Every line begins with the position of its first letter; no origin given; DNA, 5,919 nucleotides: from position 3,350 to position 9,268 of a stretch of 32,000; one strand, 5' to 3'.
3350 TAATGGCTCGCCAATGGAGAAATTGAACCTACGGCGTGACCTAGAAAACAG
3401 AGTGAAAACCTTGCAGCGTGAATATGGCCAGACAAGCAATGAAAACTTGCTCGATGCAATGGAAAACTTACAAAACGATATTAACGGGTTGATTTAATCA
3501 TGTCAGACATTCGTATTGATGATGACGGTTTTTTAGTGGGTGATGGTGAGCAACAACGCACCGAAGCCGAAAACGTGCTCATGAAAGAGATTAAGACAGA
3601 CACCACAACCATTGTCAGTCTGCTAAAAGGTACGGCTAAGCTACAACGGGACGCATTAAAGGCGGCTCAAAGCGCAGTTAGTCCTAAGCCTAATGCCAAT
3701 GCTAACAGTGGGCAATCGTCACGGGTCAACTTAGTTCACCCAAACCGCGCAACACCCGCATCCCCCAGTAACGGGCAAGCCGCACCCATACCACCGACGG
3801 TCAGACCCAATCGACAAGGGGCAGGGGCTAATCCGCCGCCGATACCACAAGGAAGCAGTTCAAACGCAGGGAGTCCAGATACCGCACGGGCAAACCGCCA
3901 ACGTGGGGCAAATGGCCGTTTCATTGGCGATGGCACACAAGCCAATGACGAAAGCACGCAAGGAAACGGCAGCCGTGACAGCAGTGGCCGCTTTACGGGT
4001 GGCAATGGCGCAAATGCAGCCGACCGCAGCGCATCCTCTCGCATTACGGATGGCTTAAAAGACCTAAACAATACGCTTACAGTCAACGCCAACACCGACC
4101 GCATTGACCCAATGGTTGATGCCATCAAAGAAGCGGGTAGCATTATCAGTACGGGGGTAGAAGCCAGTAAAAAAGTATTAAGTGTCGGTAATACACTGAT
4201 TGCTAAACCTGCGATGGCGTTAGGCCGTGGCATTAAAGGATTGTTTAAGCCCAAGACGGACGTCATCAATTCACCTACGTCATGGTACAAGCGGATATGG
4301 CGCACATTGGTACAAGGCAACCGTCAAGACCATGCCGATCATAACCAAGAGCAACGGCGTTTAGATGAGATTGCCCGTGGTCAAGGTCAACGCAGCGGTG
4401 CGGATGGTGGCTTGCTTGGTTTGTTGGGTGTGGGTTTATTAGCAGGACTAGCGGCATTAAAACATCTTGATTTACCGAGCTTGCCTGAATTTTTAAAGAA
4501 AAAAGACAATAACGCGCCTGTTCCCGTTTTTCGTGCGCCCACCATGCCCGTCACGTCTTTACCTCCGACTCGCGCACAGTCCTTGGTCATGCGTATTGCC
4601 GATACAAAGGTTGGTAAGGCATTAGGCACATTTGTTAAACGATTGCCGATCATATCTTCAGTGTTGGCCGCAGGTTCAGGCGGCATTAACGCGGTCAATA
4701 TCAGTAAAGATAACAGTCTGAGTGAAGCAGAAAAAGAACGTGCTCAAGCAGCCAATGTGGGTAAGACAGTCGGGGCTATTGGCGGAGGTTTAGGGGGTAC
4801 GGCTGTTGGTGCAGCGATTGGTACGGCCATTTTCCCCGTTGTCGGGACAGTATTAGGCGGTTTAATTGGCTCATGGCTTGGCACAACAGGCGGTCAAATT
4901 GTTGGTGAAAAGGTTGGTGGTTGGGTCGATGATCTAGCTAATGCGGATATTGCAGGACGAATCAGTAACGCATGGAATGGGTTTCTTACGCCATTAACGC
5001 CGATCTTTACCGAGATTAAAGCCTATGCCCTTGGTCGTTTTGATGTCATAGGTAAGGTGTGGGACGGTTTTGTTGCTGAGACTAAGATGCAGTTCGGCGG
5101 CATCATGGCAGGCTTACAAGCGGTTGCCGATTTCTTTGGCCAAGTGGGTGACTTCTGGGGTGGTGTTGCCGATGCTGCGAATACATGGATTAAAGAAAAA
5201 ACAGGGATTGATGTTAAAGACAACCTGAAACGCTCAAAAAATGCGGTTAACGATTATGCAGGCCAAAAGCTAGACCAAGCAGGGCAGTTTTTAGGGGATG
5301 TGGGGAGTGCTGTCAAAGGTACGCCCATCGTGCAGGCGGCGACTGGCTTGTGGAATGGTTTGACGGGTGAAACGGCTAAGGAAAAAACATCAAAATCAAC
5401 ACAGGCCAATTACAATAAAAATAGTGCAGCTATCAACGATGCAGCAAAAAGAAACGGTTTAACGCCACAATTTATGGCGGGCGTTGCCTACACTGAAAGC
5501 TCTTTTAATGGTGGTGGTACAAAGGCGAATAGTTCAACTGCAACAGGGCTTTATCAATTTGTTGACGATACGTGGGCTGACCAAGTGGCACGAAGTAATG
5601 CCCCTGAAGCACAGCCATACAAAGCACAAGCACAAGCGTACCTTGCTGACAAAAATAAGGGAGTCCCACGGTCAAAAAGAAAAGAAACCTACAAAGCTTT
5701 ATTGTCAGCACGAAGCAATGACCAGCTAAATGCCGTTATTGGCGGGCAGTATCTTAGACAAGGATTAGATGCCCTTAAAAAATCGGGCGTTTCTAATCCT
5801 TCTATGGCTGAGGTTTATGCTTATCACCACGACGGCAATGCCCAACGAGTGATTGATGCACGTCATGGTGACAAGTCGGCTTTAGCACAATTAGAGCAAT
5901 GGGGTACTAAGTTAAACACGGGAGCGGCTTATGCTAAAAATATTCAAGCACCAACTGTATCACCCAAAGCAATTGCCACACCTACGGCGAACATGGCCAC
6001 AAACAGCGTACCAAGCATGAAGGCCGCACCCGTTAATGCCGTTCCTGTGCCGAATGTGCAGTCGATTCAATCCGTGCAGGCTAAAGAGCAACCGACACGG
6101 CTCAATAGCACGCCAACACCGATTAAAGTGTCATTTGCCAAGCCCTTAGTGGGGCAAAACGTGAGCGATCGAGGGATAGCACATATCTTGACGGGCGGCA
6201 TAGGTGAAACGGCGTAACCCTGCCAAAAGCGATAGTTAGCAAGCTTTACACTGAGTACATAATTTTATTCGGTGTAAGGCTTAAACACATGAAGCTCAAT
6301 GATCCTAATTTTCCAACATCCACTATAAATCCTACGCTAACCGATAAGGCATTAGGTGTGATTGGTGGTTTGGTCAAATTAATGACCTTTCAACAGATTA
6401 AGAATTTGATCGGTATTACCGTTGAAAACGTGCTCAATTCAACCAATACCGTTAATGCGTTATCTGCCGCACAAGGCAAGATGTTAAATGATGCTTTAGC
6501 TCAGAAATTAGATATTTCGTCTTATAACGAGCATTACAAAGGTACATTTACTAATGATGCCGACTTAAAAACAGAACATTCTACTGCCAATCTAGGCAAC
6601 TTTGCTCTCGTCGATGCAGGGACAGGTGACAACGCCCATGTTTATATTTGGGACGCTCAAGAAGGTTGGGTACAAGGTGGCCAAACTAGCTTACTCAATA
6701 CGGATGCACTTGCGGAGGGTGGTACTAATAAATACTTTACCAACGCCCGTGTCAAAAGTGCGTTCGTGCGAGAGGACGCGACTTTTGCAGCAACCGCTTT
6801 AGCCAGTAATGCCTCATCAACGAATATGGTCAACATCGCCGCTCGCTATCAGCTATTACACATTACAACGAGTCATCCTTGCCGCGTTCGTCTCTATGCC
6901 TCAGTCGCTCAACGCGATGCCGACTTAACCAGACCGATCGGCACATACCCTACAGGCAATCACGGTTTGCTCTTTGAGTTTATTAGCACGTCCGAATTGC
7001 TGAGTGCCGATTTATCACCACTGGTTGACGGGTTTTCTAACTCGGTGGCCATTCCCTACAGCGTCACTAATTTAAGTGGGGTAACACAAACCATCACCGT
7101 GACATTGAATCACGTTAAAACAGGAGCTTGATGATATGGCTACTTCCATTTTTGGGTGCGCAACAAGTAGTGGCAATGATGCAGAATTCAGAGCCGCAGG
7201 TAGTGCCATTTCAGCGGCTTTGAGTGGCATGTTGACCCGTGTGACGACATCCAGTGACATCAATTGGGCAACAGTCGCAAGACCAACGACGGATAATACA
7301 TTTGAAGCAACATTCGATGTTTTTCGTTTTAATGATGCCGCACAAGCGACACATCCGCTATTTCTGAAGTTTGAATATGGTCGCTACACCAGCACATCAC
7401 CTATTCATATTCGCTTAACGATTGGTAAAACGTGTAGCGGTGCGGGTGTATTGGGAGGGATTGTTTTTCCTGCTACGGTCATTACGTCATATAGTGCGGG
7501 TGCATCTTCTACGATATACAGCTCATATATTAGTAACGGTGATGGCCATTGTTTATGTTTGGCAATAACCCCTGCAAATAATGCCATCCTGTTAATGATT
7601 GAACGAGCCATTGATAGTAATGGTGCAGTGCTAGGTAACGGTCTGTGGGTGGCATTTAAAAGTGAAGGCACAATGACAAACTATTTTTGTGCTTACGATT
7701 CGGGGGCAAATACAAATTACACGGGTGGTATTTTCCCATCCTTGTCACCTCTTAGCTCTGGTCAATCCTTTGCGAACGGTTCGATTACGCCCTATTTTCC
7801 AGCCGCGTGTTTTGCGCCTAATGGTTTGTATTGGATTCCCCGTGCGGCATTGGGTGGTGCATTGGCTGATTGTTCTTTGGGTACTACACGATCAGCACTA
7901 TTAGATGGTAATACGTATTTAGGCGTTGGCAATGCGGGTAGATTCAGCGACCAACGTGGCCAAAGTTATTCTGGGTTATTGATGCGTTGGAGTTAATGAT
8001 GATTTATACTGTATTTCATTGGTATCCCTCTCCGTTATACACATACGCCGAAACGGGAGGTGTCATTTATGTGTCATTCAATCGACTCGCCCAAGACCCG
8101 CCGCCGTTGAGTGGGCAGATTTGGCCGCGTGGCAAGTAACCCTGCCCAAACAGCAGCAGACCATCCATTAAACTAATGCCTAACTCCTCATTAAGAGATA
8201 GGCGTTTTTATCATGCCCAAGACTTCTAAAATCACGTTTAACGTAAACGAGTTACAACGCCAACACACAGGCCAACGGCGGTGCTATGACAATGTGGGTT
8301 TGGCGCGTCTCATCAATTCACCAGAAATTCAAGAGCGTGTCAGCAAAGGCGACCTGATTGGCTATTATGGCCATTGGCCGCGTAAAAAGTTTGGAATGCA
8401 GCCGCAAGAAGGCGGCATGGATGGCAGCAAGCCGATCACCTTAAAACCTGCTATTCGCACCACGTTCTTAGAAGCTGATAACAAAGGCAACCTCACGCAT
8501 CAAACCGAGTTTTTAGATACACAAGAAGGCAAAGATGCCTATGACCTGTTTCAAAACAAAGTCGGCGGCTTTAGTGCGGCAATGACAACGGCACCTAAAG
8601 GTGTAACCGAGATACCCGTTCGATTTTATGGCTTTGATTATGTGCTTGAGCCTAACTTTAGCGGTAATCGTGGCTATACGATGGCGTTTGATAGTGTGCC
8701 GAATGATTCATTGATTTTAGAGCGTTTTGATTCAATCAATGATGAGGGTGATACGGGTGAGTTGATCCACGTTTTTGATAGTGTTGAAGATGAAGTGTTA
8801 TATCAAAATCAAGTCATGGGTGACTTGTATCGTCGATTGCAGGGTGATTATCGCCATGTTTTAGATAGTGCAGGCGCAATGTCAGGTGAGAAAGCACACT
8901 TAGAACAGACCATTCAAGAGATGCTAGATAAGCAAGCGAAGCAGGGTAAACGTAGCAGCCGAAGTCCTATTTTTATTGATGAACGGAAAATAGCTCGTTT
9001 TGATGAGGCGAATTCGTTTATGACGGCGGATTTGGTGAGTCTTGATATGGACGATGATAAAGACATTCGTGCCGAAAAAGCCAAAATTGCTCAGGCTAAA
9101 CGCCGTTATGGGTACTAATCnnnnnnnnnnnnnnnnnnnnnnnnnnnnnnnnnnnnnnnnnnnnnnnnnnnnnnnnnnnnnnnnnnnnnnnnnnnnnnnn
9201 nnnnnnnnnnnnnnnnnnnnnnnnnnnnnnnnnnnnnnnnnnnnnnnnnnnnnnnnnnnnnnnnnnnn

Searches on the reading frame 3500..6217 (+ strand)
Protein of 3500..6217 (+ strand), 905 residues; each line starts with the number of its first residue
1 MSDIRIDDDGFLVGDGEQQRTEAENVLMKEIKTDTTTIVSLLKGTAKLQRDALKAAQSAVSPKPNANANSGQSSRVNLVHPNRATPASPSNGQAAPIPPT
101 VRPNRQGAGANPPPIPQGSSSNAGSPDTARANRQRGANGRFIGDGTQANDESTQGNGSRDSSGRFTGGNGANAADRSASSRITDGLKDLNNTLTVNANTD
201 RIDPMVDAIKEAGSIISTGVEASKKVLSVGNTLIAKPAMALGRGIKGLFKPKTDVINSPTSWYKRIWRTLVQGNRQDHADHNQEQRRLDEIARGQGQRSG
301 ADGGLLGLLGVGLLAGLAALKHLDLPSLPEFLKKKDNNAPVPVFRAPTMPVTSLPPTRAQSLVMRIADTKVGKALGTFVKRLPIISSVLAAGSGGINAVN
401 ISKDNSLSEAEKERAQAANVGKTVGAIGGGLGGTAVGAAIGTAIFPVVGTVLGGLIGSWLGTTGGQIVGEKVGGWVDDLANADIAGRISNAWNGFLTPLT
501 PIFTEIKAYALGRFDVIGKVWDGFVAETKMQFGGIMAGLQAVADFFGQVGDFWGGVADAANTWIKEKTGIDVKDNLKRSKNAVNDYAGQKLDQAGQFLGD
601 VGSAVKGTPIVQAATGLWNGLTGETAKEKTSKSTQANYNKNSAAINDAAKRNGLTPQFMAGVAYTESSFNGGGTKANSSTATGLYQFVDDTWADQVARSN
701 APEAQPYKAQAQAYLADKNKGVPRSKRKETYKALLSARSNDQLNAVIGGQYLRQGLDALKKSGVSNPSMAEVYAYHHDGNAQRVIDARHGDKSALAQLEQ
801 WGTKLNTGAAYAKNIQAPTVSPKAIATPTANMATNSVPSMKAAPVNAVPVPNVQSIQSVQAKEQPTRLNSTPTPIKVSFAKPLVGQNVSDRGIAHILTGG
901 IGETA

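Call 6: search_protein_families(library=phrogs, proteins=[window:3500-6217:+])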
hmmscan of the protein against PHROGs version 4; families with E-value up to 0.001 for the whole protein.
window:3500-6217:+ (905 aa): 15 families
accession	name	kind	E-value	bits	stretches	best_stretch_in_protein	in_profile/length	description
phrog_6922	-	unknown function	2.5e-45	156.4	1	130-903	144-763/768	-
phrog_4067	-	other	9.6e-18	64.9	2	556-872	597-867/980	transglycosylase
phrog_34863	-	unknown function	2.1e-14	53.6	1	375-480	345-454/966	-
phrog_30731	-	unknown function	3.9e-13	49.3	1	413-478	872-937/1060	-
phrog_24596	-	unknown function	1.3e-12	47.8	1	374-490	669-784/1052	-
phrog_794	-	tail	4.5e-10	39.9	1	297-482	581-684/763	tail length tape measure protein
phrog_20938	-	unknown function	5.1e-09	35.8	1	366-473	742-854/1028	-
phrog_167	-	tail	1.1e-08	34.3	1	188-690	538-858/1555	tail length tape measure protein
phrog_10341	-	lysis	2.4e-06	27.7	1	409-480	124-193/577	endolysin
phrog_14486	-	unknown function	6.1e-06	26.7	1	417-481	353-417/489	-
phrog_16692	-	unknown function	7e-06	25.7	1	397-651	692-906/1107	-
phrog_22520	-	unknown function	0.0001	22.8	1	642-700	9-65/330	-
phrog_11489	-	unknown function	0.00011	21.4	0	373-607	685-841/1717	-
phrog_669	-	lysis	0.00027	19.3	1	613-711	890-989/1946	endolysin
phrog_196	-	tail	0.00036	20.2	1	627-695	366-437/536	baseplate hub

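Call 7: search_protein_families(library=pfam, proteins=[window:3500-6217:+], max_evalue=0.01)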
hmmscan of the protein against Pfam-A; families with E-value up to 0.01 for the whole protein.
window:3500-6217:+ (905 aa): 1 family
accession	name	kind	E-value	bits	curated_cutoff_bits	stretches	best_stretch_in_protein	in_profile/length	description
PF01464.25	SLT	-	2.1e-05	24.5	21.3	1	645-701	3-57/117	Transglycosylase SLT domain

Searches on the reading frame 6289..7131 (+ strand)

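Call 6: search_protein_families(library=phrogs, proteins=[window:6289-7131:+])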
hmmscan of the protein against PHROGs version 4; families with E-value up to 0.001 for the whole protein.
window:6289-7131:+ (280 aa): 5 families
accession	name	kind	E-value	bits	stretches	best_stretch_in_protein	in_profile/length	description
phrog_34369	-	unknown function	5.4e-14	53.4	1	55-160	66-172/345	-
phrog_15343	-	unknown function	8.8e-10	39.4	1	160-275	88-208/213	-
phrog_9627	-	unknown function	1.9e-07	30.8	1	54-279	442-663/676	-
phrog_25379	-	tail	0.00021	21.6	1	36-69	65-98/384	tail protein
phrog_2952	-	tail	0.00091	19.3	0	87-167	237-314/488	minor tail protein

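Call 7: search_protein_families(library=pfam, proteins=[window:6289-7131:+], max_evalue=0.01)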
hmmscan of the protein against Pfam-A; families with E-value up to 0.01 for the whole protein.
window:6289-7131:+ (280 aa): 1 family
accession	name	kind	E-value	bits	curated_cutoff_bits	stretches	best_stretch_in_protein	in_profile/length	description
PF22337.1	Phage_fiber_rpt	-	1.2e-11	44.5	27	1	45-77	1-33/34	Phage tail fiber repeats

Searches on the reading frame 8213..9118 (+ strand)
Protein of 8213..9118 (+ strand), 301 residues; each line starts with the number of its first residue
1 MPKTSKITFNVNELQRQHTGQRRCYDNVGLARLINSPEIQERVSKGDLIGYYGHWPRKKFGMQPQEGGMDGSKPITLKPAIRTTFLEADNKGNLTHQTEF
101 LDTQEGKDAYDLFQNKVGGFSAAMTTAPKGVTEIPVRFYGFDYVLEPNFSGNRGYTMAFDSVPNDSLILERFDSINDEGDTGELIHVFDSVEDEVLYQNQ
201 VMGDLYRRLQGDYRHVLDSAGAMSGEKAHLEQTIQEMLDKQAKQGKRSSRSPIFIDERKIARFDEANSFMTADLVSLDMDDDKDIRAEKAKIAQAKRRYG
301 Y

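Call 6: search_protein_families(library=phrogs, proteins=[window:8213-9118:+])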
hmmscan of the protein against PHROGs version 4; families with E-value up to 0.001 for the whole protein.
window:8213-9118:+ (301 aa): 3 families
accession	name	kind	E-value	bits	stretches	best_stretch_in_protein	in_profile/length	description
phrog_30560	-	unknown function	2e-66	225.4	1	3-291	6-279/294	-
phrog_4727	-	unknown function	2e-46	159.7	1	3-243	7-240/305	-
phrog_1801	-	tail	6.2e-28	99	1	7-195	10-205/339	tail fiber protein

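Call 7: search_protein_families(library=pfam, proteins=[window:8213-9118:+], max_evalue=0.01)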
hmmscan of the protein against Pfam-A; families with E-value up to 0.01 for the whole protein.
window:8213-9118:+ (301 aa): 0 families
